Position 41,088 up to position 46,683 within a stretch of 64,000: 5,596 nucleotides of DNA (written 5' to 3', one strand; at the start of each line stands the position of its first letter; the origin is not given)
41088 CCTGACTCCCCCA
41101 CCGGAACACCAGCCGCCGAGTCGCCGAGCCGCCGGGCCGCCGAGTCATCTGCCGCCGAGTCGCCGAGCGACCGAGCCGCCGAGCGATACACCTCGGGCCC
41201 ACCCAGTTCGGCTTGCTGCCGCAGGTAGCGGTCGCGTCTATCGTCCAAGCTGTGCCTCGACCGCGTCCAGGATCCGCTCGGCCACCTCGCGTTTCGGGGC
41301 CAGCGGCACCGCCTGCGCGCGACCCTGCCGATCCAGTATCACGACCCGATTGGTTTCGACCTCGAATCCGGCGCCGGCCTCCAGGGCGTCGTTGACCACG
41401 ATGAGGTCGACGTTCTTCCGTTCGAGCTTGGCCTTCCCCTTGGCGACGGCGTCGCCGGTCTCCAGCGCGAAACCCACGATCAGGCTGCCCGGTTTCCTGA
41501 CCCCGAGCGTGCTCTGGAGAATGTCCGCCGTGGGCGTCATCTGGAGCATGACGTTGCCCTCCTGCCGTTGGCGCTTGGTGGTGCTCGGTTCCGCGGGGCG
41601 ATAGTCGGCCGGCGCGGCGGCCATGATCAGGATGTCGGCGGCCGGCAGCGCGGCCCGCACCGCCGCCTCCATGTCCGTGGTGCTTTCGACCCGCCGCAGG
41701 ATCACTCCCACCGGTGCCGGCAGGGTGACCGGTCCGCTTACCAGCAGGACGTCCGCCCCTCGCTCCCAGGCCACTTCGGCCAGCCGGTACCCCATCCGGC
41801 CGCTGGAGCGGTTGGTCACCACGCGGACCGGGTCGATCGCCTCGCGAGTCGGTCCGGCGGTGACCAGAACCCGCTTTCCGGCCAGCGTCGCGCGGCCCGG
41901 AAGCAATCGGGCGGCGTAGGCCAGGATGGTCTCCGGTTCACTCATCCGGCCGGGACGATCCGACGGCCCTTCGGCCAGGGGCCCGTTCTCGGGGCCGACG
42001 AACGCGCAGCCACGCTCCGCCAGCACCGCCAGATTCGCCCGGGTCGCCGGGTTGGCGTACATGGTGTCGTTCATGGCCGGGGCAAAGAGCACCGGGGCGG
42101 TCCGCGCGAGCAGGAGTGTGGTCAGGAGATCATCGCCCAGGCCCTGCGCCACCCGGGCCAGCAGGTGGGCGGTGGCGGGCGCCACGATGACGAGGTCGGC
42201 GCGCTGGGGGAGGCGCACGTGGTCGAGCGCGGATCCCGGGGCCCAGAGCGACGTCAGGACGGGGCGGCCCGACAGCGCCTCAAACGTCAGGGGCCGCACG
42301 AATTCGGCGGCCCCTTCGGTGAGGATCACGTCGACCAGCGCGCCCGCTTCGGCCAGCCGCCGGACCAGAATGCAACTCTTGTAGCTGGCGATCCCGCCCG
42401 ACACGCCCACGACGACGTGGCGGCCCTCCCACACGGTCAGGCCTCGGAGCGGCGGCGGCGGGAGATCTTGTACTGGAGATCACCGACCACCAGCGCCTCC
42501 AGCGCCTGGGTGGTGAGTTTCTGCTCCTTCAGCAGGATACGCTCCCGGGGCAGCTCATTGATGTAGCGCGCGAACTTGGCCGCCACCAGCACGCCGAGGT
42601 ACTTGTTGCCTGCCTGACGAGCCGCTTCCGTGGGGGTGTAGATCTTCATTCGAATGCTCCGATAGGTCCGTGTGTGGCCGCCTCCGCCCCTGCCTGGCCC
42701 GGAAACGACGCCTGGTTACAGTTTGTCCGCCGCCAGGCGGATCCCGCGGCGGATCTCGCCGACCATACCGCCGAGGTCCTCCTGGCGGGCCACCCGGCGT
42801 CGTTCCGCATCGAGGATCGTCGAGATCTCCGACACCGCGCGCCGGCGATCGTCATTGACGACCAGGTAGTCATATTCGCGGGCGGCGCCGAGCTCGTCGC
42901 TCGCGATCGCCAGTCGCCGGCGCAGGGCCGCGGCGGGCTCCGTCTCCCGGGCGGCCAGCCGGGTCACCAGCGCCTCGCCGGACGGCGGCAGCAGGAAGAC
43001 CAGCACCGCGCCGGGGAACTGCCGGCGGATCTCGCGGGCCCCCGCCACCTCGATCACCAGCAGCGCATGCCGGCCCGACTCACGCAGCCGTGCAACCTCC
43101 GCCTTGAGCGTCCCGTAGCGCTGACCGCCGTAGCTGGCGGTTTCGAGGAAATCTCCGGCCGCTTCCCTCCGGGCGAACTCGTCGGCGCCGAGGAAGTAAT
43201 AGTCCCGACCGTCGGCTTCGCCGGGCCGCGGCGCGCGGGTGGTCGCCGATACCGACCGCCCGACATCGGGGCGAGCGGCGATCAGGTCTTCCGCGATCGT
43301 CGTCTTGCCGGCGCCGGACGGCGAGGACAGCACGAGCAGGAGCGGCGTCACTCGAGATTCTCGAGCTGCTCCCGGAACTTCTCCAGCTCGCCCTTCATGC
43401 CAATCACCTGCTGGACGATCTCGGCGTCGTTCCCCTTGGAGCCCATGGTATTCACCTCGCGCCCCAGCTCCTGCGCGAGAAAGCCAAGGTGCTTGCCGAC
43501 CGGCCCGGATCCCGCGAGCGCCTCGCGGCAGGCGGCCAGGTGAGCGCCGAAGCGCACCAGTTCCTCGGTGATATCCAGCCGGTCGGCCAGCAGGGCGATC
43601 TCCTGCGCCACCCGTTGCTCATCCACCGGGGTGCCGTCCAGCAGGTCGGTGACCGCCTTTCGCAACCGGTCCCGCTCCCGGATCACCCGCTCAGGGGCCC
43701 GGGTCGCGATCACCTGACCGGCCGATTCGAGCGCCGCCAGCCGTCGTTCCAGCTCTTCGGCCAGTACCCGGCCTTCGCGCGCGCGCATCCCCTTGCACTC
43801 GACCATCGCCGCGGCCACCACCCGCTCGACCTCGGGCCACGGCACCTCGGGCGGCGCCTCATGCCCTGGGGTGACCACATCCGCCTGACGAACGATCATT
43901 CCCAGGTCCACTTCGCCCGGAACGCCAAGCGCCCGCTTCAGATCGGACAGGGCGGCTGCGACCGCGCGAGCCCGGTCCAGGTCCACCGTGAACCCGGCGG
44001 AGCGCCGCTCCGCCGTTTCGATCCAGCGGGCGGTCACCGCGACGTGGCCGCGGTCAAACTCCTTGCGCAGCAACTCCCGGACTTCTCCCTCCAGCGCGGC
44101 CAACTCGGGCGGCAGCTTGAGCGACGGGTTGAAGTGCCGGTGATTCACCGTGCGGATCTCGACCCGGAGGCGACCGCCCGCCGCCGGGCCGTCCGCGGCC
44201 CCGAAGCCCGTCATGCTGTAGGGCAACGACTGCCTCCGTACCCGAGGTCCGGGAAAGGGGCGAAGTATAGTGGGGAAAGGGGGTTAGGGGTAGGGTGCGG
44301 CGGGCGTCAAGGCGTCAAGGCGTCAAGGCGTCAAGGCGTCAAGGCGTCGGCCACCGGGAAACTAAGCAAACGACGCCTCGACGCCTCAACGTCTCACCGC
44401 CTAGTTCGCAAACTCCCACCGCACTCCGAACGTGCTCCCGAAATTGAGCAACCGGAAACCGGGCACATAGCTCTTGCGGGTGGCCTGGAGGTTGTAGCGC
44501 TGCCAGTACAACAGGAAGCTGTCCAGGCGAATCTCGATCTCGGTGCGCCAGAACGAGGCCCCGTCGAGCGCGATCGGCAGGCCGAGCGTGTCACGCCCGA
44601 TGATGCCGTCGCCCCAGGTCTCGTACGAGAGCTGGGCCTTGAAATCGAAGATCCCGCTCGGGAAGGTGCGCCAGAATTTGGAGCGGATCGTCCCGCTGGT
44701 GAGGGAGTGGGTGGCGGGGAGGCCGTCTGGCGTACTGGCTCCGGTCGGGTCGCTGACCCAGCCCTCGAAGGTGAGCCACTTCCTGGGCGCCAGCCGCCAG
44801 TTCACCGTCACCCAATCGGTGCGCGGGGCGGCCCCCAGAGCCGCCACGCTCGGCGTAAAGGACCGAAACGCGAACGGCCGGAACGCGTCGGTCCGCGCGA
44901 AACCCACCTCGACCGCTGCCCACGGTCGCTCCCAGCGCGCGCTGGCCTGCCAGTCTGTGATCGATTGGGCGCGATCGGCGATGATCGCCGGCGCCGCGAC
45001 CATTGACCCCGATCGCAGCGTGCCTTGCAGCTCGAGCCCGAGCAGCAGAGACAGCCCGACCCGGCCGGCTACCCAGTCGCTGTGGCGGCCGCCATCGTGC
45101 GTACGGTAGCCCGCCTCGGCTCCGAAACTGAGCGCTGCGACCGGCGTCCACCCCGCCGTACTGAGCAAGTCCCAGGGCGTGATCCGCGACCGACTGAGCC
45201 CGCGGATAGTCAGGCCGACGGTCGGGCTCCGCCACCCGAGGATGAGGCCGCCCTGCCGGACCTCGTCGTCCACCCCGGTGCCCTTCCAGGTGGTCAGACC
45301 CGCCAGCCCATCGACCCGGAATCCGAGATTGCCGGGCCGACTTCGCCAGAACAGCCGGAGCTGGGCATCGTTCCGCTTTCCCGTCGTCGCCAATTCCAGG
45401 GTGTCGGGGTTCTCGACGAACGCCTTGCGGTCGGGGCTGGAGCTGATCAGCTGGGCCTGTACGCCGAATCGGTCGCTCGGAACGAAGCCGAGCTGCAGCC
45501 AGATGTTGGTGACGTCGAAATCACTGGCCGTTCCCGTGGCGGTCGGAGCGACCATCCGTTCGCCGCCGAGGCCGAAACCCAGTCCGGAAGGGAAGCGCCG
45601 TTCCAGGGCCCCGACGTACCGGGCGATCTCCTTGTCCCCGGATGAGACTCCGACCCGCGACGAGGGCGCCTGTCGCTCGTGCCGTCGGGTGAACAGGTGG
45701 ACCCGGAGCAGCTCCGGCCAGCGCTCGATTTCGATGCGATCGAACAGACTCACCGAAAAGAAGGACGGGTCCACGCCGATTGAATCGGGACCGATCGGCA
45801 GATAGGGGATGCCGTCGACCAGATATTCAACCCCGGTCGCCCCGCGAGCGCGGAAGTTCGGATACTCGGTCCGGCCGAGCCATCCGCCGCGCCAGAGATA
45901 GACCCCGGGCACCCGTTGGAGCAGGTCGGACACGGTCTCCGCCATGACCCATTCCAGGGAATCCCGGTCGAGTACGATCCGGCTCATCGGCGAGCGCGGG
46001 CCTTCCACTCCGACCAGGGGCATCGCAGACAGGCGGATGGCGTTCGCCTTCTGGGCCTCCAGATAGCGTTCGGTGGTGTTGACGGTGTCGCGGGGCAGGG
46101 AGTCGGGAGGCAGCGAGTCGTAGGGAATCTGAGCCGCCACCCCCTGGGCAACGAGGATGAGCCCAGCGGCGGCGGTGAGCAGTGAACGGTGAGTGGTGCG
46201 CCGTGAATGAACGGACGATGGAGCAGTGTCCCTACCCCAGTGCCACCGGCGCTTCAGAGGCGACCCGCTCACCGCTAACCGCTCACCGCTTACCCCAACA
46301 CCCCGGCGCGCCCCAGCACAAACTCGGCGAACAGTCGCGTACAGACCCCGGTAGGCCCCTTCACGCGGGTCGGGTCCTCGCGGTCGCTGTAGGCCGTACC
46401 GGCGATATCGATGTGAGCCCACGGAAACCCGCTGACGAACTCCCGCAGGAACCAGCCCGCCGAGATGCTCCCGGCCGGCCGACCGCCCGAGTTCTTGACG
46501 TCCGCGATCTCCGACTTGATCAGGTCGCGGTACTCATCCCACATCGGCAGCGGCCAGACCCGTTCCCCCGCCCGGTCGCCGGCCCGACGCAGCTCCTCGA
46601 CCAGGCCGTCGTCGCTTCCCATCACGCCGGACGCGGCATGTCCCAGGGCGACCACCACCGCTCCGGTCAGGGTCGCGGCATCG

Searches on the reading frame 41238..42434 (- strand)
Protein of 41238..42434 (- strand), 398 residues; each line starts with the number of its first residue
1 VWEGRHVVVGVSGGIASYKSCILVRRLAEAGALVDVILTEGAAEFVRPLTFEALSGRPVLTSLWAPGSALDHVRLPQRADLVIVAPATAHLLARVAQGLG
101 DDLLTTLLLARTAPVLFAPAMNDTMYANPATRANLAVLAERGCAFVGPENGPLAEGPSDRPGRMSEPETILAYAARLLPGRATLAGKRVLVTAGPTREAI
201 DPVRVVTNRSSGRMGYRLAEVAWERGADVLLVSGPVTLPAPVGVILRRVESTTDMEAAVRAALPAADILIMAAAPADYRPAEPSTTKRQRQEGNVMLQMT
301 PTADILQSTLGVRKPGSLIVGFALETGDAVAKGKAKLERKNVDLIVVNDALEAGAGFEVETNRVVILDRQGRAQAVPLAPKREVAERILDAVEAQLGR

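Call 33: search_protein_families(library=pfam, proteins=[window:41238-42434:-], max_evalue=0.001)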
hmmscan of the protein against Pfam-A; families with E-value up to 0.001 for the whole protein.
window:41238-42434:- (398 aa): 2 families
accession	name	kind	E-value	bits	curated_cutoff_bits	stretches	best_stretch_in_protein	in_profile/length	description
PF04127.22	DFP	-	7e-65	218.8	22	1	184-367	1-186/186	DNA/pantothenate metabolism flavoprotein C-terminal domain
PF02441.25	Flavoprotein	-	2.7e-29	102.3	22.7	1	6-173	2-157/162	Flavoprotein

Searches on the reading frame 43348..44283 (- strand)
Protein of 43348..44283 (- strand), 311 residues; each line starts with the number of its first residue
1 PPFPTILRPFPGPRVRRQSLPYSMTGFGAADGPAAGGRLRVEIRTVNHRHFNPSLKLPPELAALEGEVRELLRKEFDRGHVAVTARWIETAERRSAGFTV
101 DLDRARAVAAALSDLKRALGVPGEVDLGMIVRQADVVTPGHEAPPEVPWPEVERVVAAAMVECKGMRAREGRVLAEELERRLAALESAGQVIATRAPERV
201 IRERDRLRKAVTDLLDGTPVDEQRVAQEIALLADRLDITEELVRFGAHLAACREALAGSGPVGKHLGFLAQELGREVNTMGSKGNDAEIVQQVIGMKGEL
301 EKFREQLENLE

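Call 34: search_protein_families(library=pfam, proteins=[window:43348-44283:-], max_evalue=0.001)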
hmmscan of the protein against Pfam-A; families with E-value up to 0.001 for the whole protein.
window:43348-44283:- (311 aa): 2 families
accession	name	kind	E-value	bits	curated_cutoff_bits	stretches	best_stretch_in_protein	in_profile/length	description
PF08340.16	YicC-like_C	-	3.9e-38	130.7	27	1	192-311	1-120/120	Endoribonuclease YicC-like, C-terminal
PF03755.18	YicC-like_N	-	1.6e-32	113.5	25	1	22-175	2-155/156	Endoribonuclease YicC-like, N-terminal region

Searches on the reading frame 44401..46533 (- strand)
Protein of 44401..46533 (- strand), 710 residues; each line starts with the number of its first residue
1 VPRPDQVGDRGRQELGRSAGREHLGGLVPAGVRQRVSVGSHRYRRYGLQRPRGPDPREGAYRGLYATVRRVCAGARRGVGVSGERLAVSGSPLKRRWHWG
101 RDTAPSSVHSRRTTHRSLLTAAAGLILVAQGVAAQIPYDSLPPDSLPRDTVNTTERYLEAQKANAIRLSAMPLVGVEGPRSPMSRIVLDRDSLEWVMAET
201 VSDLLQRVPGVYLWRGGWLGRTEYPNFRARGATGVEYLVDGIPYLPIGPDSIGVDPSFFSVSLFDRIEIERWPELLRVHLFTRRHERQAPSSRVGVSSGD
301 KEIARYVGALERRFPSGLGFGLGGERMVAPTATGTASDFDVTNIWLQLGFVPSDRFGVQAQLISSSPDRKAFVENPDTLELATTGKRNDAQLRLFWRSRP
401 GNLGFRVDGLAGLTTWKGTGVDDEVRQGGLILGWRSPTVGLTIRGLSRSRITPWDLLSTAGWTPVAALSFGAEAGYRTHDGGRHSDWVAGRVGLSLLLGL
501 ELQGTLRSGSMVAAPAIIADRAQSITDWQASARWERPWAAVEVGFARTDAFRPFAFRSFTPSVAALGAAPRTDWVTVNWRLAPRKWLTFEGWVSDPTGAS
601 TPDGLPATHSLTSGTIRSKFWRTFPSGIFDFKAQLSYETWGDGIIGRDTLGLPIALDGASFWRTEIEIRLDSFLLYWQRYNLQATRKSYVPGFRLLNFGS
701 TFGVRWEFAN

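Call 34: search_protein_families(library=pfam, proteins=[window:44401-46533:-], max_evalue=0.001)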
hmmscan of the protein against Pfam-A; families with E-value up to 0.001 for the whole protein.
window:44401-46533:- (710 aa): 1 family
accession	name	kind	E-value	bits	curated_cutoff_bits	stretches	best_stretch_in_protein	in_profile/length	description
PF07715.20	Plug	-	1.4e-09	38.9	23.9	1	181-271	5-92/107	TonB-dependent Receptor Plug Domain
